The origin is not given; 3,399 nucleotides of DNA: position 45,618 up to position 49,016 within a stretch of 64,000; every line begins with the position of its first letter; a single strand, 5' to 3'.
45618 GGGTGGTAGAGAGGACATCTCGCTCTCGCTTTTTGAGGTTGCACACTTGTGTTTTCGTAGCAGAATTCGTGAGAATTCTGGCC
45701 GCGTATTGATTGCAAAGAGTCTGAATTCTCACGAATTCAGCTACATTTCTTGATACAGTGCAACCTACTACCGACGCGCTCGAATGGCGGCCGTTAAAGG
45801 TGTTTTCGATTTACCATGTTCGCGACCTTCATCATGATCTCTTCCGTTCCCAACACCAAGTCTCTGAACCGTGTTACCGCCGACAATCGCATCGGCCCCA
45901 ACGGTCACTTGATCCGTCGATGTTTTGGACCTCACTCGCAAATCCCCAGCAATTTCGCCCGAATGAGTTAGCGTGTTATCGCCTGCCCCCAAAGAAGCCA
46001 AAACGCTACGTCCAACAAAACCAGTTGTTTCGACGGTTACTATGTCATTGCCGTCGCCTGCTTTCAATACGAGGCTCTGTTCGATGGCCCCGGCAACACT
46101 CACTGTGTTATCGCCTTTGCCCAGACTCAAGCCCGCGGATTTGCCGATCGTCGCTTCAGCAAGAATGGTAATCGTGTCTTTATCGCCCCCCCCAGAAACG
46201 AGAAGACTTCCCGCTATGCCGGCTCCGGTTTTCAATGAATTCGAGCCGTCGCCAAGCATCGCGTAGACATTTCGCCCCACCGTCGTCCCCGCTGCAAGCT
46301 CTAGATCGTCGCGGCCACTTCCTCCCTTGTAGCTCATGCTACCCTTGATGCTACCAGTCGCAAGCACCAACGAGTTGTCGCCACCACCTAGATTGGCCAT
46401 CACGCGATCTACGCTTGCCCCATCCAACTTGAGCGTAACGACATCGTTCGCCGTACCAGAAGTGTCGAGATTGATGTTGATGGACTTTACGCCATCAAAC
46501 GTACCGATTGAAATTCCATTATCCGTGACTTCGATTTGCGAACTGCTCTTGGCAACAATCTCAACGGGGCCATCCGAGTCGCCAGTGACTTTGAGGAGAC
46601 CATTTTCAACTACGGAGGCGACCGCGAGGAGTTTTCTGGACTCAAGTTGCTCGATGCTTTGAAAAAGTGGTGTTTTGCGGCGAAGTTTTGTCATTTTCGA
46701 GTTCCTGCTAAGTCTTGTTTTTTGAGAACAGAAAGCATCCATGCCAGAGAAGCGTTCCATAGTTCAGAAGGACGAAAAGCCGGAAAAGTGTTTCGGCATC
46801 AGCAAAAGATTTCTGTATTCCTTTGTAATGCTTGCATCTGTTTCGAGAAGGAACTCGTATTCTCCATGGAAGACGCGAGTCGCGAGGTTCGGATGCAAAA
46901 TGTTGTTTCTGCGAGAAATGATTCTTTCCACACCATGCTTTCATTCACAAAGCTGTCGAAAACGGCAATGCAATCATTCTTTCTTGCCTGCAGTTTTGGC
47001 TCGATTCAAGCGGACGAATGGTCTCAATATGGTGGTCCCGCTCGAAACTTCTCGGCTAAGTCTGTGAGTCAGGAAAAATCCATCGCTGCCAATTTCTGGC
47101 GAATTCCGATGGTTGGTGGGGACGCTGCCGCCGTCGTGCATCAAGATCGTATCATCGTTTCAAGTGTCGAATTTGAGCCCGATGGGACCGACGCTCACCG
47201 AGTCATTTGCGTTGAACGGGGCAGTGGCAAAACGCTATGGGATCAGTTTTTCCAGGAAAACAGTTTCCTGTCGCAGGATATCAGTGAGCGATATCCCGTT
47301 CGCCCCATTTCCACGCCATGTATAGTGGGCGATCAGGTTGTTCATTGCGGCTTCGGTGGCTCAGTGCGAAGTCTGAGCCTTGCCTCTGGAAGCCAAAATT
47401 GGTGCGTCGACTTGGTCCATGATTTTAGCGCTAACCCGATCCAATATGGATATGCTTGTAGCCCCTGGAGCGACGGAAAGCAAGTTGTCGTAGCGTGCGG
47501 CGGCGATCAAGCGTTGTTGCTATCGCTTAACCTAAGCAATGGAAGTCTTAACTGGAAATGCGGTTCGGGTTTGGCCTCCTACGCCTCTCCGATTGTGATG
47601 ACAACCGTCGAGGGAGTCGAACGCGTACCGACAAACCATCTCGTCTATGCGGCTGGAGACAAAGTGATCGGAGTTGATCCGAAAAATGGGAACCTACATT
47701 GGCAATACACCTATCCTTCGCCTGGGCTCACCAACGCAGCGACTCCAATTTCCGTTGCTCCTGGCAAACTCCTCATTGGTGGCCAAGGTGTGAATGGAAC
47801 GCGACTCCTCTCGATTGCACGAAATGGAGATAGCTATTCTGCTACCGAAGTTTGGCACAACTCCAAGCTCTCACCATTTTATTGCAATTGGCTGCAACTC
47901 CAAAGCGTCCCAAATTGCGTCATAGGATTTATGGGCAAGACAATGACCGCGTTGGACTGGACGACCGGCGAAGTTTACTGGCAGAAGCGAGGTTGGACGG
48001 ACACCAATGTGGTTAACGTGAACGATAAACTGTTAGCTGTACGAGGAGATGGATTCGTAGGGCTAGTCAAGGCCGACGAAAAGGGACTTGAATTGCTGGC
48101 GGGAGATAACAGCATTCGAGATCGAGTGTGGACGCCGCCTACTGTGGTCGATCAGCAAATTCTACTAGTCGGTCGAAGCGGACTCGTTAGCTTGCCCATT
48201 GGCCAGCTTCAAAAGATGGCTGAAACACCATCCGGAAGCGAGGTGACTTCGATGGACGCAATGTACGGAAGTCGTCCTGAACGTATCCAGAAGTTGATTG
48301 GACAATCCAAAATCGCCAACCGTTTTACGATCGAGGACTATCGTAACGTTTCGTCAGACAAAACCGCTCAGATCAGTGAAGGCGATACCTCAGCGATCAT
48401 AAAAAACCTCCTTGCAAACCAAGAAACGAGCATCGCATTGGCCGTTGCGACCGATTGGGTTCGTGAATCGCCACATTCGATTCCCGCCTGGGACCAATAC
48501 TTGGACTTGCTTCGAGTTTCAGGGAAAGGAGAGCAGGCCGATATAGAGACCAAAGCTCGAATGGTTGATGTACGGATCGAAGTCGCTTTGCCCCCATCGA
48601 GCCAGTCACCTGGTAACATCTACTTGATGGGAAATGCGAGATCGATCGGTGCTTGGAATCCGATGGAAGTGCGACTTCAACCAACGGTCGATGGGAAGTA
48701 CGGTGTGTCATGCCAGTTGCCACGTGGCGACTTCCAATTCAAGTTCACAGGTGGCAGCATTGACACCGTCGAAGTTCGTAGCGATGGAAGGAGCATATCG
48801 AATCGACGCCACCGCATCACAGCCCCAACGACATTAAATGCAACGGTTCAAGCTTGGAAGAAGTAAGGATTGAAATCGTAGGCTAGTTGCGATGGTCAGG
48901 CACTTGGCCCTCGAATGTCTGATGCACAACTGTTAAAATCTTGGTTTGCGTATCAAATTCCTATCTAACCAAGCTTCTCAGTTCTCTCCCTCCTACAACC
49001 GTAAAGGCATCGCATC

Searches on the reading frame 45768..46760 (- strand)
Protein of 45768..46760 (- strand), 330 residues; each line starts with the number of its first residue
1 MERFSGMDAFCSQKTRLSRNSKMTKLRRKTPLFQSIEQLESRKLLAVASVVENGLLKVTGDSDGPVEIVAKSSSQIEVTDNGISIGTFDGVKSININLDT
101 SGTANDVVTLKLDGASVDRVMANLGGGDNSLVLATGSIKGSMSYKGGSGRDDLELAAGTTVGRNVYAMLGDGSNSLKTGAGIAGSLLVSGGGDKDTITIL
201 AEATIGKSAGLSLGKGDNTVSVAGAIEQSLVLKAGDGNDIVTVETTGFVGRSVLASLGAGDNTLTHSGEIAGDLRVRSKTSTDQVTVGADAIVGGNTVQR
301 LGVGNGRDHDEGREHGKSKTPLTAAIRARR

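Call 9: search_protein_families(library=pfam, proteins=[window:45768-46760:-], max_evalue=0.001)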
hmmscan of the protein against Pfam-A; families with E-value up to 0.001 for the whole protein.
window:45768-46760:- (330 aa): 0 families

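Call 54: search_protein_families(library=pfam, proteins=[window:45768-46760:-], max_evalue=1)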
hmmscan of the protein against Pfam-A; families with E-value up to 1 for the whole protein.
window:45768-46760:- (330 aa): 2 families
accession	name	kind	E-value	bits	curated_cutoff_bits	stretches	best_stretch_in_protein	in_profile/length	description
PF07595.18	Planc_extracel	-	0.033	14.3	25.5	1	36-47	7-18/20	Planctomycete extracellular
PF20768.2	Topo_VI_alpha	-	0.35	11.1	23.6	0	268-287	5-24/50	All-beta domain in DNA topoisomerase VI alpha subunit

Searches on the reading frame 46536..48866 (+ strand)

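Call 9: search_protein_families(library=pfam, proteins=[window:46536-48866:+], max_evalue=0.001)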
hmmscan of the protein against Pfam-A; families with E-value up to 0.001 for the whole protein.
window:46536-48866:+ (776 aa): 2 families
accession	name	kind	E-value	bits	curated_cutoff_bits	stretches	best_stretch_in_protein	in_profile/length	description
PF13360.13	PQQ_2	-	2.5e-13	50.6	27.6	2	187-353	16-155/233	Outer membrane protein assembly factor BamB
PF13570.13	Beta-prop_ACSF4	-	3.2e-09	37.1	133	1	219-542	27-315/329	Beta-alanine-activating enzyme, beta-propeller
